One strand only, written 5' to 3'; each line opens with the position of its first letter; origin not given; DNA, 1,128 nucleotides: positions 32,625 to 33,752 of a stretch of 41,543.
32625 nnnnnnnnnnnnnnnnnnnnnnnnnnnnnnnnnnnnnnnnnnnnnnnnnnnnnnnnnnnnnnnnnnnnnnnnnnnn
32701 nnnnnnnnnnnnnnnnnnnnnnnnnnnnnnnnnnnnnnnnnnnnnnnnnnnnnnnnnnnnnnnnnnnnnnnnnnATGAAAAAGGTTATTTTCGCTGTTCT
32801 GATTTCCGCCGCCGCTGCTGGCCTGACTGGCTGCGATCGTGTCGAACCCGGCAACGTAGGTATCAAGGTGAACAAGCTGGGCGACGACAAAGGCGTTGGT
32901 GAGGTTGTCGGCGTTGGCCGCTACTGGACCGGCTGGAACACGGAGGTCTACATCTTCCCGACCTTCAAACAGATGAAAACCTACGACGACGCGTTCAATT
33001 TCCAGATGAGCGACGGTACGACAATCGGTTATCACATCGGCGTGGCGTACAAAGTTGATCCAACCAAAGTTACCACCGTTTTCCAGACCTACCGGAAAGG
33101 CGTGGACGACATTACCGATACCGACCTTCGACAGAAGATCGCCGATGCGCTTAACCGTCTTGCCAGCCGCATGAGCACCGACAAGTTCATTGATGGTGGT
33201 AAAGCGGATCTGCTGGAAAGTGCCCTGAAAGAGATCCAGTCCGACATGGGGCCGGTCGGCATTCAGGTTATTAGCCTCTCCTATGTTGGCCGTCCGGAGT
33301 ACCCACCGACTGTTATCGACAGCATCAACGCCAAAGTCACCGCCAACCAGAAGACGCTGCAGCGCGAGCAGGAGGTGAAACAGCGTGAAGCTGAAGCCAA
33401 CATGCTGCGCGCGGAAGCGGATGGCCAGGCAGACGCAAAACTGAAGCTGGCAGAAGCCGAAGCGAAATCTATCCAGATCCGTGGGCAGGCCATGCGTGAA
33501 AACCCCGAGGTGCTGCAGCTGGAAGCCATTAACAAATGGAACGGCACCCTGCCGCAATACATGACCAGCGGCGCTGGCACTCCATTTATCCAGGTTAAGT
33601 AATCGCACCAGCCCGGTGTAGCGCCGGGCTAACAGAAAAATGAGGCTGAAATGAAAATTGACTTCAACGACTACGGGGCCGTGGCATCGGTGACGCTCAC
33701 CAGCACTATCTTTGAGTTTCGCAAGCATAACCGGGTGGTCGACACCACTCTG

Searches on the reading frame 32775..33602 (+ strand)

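Call 88: search_protein_families(library=pfam, proteins=[window:32775-33602:+], max_evalue=0.001)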
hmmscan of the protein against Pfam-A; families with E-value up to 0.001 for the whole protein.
window:32775-33602:+ (275 aa): 1 family
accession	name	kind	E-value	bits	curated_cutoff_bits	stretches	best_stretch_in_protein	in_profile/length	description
PF01145.31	Band_7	-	6.8e-31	108.1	23.6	1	22-208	2-176/176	SPFH domain / Band 7 family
